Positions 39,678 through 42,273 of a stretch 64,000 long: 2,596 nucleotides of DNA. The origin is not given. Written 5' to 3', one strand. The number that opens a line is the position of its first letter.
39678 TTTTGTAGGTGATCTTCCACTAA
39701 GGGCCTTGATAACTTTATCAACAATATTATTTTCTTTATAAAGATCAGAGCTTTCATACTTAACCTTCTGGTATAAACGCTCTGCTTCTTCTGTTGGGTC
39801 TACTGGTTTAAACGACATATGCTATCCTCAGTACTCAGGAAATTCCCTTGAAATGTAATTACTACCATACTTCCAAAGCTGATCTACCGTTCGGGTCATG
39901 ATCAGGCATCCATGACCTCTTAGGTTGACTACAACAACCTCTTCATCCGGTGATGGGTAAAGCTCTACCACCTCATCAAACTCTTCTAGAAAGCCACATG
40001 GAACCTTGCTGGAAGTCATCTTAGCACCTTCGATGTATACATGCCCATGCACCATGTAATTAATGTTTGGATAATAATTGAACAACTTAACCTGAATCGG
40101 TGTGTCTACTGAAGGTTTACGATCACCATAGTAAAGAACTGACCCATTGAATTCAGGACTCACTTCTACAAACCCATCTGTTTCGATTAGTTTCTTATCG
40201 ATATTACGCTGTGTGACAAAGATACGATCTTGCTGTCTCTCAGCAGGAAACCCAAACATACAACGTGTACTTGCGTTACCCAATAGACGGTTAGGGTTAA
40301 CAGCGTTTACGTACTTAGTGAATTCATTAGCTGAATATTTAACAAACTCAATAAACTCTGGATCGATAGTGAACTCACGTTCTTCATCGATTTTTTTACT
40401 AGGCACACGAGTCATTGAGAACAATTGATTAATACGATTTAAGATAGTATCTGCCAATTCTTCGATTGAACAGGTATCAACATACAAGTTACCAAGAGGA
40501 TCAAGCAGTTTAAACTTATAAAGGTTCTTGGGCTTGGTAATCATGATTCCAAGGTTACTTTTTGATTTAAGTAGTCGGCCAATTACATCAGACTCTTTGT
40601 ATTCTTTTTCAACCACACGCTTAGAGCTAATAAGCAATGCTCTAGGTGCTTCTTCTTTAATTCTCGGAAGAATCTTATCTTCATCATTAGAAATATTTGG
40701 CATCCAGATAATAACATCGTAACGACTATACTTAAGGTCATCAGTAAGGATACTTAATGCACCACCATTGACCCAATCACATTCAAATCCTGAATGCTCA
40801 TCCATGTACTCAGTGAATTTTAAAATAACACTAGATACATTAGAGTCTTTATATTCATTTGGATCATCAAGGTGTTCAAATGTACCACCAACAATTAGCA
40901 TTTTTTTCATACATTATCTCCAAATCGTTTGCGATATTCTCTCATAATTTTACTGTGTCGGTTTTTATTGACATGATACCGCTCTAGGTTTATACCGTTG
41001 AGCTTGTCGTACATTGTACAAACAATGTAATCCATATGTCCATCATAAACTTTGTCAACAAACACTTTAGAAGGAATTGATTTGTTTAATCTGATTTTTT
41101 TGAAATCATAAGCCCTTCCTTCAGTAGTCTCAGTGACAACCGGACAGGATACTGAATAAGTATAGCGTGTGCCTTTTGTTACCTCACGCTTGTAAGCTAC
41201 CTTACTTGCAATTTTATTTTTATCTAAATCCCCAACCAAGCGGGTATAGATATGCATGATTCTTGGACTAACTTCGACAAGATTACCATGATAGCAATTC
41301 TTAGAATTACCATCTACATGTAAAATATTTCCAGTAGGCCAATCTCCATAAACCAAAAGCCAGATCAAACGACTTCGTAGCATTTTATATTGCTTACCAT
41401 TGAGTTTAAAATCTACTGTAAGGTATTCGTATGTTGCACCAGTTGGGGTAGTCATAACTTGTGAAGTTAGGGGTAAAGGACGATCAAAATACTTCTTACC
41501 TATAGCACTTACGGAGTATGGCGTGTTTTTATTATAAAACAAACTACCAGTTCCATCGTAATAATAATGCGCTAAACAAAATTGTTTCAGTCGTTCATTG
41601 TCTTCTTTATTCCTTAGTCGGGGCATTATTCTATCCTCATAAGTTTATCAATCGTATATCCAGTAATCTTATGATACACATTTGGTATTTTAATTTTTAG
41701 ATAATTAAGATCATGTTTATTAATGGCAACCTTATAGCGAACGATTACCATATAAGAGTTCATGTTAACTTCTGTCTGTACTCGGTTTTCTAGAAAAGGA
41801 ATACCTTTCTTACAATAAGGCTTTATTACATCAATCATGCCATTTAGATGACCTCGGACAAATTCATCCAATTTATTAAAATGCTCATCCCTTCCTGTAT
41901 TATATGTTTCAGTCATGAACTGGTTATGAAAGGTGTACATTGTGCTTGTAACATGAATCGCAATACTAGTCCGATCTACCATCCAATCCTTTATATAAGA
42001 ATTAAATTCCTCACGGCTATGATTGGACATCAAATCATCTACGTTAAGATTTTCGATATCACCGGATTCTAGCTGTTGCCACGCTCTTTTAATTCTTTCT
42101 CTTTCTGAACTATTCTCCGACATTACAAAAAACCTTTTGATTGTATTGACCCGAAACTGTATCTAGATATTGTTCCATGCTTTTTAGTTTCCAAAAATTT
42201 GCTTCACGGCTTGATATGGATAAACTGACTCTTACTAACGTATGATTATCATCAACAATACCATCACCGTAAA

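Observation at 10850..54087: The same motif is grafted onto at least 12 more proteins of very different size scattered through the window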

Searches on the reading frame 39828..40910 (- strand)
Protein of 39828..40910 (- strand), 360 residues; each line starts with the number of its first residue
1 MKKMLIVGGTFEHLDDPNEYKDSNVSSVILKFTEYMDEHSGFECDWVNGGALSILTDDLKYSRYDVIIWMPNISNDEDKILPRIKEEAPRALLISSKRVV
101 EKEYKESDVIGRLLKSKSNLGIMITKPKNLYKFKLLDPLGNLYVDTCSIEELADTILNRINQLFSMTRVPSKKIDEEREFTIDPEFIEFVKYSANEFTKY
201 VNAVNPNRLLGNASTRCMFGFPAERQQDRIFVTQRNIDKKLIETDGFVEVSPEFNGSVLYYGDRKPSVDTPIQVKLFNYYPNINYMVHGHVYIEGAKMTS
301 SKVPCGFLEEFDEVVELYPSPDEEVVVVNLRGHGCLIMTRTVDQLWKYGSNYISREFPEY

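Call 6: search_protein_families(library=pfam, proteins=[window:39828-40910:-], max_evalue=0.01)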
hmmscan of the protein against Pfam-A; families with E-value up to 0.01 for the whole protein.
window:39828-40910:- (360 aa): 1 family
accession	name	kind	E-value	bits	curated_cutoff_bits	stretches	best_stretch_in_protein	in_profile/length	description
PF00596.27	Aldolase_II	-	7.5e-06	26.4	22.2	1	210-290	20-91/183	Class II Aldolase and Adducin N-terminal domain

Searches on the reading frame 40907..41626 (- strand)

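Call 104: search_protein_families(library=pfam, proteins=[window:40907-41626:-], max_evalue=0.001)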
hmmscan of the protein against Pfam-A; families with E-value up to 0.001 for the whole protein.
window:40907-41626:- (239 aa): 1 family
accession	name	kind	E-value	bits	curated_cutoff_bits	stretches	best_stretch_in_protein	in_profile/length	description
PF13392.12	HNH_3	-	1.8e-08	34.3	24.8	1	85-122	4-42/46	HNH endonuclease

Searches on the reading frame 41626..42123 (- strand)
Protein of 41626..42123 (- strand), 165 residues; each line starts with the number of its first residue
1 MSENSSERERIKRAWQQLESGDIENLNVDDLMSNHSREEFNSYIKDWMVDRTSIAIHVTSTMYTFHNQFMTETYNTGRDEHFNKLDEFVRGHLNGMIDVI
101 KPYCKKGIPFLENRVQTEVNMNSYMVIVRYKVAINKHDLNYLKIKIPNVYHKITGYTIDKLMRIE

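Call 7: search_protein_families(library=phrogs, proteins=[window:41626-42123:-], max_evalue=0.01)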
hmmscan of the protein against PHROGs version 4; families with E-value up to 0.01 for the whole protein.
window:41626-42123:- (165 aa): 0 families

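Call 16: search_dna_similar(query=window:41626-42123:-, collection=phages, mode=protein, max_rows=20, max_evalue=0.01)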
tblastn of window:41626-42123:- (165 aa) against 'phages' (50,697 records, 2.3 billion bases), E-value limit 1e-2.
No match.

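Call 20: search_protein_families(library=pfam, proteins=[window:41626-42123:-], max_evalue=1)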
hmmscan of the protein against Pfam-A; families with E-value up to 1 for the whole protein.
window:41626-42123:- (165 aa): 2 families
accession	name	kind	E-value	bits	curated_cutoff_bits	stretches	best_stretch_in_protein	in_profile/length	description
PF14434.11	Imm6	-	0.026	14.8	25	1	7-72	27-94/121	Immunity protein Imm6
PF13226.11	DUF4034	-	0.055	13.3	21.3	1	16-79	32-97/274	Domain of unknown function (DUF4034)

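Call 25: find_homologous_proteins(query=window:41626-42123:-, max_evalue=0.001)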
Query window:41626-42123:- (165 aa): 4 proteins with E <= 0.001 among 25 candidates. Only proteins of 90 to 289 residues were searched: fused or split forms outside these lengths cannot appear, so this answer is no evidence that the protein stands alone or is whole; find_related_loci, which searches DNA, has no such limit.
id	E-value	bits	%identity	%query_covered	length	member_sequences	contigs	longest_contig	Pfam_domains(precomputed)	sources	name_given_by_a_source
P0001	1.7e-103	361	98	100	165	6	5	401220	-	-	-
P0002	7.0e-90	317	85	100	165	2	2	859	-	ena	-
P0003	1.4e-60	222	60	97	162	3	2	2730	-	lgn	-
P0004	1.8e-37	147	43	96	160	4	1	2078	-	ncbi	-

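Call 28: find_related_loci(query=A1, collection=viral_contigs, flank=10000)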
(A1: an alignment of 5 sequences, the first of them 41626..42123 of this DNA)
Query A1 (165 aa) in viral_contigs; peptide patterns used: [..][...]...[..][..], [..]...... (x = any residue, [..] = any of these).
111 stretches matched a pattern, but none encodes a relative of the query by tblastn (E <= 1e-3).

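Call 29: find_encoding_contigs(protein=P0004, flank=10000)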
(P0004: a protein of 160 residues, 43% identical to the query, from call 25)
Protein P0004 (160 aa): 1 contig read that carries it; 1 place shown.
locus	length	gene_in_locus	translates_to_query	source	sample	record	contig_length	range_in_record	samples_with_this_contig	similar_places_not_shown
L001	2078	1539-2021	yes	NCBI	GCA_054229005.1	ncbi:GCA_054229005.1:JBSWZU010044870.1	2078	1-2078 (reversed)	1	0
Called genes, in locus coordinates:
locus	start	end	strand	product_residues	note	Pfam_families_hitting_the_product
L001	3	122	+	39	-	?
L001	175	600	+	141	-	-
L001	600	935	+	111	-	-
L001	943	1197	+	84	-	-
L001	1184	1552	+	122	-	-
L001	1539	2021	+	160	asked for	-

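Call 30: find_encoding_contigs(protein=P0003, flank=10000)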
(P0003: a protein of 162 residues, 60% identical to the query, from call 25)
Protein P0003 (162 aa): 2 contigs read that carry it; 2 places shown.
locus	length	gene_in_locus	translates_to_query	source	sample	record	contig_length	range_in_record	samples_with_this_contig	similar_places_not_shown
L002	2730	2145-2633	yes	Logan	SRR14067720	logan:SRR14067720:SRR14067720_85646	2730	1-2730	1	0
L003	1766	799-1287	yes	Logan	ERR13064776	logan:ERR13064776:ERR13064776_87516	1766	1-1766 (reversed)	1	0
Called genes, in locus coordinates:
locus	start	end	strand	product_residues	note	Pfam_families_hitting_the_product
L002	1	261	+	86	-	?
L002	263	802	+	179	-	-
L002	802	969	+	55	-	-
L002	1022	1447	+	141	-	-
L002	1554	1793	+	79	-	-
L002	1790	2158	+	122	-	-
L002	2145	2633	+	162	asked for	-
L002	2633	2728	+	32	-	?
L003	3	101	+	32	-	?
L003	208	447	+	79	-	-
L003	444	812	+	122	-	-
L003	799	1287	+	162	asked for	-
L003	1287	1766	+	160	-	?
